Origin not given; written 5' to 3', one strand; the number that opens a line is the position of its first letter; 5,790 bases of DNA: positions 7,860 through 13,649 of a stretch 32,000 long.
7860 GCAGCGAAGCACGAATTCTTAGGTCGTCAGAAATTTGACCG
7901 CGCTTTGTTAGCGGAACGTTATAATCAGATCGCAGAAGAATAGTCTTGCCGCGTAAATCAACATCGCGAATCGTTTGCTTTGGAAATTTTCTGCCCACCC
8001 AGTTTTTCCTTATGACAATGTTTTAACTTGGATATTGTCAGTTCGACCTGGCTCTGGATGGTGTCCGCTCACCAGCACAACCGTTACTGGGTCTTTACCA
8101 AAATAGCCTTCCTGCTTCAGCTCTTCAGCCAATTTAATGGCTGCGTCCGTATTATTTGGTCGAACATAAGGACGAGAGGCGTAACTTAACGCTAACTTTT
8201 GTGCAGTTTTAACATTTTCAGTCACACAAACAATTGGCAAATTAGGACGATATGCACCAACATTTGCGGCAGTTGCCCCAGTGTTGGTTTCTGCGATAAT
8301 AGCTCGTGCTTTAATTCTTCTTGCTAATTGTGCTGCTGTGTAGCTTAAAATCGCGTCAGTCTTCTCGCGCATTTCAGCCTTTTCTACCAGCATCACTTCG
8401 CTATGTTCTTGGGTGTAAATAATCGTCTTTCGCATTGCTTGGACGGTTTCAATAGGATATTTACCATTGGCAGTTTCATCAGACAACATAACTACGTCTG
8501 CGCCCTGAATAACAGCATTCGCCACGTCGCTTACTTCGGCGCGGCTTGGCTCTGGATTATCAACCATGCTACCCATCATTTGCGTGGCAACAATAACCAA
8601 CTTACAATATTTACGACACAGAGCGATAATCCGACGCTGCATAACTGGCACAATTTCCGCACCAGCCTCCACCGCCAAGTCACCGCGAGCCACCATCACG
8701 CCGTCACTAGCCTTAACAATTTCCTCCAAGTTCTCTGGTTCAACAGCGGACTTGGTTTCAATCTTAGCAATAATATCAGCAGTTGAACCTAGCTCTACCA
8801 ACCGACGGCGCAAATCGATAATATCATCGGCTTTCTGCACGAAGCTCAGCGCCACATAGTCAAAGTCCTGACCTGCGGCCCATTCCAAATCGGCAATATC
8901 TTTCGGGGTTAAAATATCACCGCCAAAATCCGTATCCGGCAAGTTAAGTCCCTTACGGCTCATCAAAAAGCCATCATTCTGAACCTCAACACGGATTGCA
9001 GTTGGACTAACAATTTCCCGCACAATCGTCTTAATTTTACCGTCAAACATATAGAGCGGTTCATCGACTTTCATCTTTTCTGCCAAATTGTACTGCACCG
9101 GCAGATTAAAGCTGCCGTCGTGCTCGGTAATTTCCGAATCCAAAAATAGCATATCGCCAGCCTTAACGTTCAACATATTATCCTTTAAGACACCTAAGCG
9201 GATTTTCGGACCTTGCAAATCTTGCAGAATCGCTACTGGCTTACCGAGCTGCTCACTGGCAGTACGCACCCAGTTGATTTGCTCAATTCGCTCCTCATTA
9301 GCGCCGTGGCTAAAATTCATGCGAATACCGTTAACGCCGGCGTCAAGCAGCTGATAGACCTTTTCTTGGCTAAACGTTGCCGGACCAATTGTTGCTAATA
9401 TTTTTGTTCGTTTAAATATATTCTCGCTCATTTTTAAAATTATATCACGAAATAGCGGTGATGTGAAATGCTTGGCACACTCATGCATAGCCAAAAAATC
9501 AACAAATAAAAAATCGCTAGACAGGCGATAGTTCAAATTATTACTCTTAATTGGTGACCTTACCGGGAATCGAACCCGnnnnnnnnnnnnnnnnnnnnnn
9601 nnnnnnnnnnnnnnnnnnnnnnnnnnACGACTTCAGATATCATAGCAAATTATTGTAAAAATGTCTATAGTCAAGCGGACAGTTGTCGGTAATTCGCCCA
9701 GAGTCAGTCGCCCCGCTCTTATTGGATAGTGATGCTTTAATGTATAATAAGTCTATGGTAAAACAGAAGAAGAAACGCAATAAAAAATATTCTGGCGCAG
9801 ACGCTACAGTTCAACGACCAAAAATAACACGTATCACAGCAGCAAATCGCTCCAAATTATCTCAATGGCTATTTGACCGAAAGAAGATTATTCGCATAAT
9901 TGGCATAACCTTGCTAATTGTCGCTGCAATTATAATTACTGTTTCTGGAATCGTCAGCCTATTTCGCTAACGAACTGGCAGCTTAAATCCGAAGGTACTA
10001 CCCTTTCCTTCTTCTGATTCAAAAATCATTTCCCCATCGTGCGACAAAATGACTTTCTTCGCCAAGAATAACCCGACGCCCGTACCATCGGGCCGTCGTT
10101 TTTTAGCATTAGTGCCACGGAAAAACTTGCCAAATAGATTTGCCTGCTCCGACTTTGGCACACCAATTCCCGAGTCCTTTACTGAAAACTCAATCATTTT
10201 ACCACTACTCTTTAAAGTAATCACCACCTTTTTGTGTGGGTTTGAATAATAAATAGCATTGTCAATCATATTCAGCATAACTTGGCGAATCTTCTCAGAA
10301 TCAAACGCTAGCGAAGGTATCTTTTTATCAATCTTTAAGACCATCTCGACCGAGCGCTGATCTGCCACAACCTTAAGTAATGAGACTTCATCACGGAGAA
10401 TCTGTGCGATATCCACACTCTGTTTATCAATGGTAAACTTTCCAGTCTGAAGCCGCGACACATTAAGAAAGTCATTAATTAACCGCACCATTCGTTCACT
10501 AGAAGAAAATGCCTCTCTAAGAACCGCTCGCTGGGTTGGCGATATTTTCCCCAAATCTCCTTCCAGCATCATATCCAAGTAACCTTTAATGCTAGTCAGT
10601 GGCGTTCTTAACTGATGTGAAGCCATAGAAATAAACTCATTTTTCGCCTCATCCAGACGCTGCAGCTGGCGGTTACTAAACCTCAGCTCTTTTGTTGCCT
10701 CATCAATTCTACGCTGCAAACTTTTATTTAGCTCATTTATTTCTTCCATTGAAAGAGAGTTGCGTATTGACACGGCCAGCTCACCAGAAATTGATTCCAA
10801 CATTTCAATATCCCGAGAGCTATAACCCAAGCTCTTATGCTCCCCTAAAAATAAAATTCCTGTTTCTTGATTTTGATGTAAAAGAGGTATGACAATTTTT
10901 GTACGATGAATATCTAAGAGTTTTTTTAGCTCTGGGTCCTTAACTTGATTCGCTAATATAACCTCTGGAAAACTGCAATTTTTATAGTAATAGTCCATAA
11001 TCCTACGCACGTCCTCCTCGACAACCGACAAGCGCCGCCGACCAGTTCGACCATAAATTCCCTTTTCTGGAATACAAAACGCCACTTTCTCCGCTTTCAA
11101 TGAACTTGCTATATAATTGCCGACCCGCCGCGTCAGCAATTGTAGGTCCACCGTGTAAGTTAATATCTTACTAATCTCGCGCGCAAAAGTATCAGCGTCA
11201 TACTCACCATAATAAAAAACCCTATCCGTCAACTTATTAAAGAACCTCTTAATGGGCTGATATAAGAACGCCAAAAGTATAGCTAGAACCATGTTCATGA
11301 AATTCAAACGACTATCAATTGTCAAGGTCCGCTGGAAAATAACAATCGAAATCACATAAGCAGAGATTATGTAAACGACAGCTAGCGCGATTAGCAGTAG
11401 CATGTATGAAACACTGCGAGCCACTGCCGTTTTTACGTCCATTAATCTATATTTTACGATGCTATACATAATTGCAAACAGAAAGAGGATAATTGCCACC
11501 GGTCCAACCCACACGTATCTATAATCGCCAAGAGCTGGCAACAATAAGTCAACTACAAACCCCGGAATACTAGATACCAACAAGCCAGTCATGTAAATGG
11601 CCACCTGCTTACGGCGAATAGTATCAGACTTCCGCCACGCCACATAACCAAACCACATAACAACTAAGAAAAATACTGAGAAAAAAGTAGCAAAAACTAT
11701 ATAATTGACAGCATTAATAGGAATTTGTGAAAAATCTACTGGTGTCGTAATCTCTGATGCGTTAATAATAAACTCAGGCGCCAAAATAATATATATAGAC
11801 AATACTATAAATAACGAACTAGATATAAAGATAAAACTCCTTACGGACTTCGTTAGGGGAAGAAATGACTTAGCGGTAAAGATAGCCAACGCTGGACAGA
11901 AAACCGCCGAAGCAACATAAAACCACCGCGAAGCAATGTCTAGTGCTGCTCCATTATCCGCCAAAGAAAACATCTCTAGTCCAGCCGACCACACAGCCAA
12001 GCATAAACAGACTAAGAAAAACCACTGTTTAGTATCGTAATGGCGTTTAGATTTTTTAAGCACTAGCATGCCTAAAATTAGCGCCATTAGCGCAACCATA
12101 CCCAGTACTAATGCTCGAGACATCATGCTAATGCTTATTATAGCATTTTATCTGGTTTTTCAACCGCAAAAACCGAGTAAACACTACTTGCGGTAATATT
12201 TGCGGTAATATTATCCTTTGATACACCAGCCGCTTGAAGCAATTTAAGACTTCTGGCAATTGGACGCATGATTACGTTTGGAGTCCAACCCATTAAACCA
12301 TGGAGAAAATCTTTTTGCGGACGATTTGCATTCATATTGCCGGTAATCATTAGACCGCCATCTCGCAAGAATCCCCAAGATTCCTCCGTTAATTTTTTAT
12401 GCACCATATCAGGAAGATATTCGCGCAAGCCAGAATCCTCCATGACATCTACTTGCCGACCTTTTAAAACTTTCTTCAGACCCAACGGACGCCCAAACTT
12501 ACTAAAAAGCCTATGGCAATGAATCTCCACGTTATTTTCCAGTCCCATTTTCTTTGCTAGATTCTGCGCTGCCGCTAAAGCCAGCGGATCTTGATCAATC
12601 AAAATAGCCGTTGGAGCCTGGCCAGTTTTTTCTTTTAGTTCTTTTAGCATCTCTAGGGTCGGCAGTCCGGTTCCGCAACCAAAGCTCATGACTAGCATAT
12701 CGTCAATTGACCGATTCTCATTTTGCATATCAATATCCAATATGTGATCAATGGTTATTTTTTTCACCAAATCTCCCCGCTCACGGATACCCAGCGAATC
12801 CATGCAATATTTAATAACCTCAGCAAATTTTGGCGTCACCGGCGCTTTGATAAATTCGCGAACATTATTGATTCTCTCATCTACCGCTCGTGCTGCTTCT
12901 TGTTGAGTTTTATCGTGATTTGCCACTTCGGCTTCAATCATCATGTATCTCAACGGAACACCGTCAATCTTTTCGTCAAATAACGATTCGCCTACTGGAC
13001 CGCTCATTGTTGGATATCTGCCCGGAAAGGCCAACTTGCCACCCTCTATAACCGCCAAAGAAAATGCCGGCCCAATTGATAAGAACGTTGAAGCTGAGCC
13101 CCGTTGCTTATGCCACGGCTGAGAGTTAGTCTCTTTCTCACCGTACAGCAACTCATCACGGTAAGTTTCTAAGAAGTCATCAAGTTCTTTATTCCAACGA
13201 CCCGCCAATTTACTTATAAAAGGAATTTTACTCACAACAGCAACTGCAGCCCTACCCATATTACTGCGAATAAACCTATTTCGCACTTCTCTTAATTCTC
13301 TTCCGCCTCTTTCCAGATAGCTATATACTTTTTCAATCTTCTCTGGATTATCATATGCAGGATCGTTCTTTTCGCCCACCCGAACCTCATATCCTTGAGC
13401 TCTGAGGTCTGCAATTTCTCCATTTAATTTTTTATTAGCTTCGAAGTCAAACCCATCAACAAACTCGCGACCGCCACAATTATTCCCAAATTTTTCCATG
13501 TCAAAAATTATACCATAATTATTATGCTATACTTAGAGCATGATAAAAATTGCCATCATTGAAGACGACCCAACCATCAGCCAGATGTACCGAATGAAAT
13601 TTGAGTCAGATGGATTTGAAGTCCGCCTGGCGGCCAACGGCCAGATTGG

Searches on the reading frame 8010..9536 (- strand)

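Call 8: search_protein_families(library=pfam, proteins=[window:8010-9536:-], max_evalue=0.001)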
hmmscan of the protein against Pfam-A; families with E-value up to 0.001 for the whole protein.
window:8010-9536:- (508 aa): 3 families
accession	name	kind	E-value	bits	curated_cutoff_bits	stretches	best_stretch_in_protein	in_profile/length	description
PF00224.27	PK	-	6.2e-101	338.2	30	1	42-365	2-328/328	Pyruvate kinase, barrel domain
PF02887.21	PK_C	-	2.1e-18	66.9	28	1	398-504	4-113/114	Pyruvate kinase, alpha/beta domain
PF00478.31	IMPDH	-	0.00085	18.9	25.6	0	42-96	91-145/345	IMP dehydrogenase / GMP reductase domain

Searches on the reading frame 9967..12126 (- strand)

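Call 8: search_protein_families(library=pfam, proteins=[window:9967-12126:-], max_evalue=0.001)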
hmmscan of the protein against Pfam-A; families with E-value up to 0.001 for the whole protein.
window:9967-12126:- (719 aa): 4 families
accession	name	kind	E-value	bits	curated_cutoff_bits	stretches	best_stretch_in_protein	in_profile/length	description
PF02518.31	HATPase_c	-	6.6e-25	88.1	26.4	1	609-718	2-109/111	Histidine kinase-, DNA gyrase B-, and HSP90-like ATPase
PF00512.31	HisKA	-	1.3e-18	67.2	26.9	1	494-562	1-66/66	His Kinase A (phospho-acceptor) domain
PF16927.11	HisKA_7TM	-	6.9e-08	33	28.6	1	10-231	4-222/224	N-terminal 7TM region of histidine kinase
PF13185.12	GAF_2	-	3.9e-05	24.3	28.6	1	401-454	83-135/136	GAF domain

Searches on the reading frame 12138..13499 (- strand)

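Call 8: search_protein_families(library=pfam, proteins=[window:12138-13499:-], max_evalue=0.001)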
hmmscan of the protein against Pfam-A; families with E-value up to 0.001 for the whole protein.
window:12138-13499:- (453 aa): 2 families
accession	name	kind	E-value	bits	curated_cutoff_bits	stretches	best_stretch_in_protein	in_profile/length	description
PF13847.12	Methyltransf_31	-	3.4e-05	24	27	1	267-327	4-59/145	Methyltransferase domain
PF13649.12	Methyltransf_25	-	0.00077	20.5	27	0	270-331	1-55/97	Methyltransferase domain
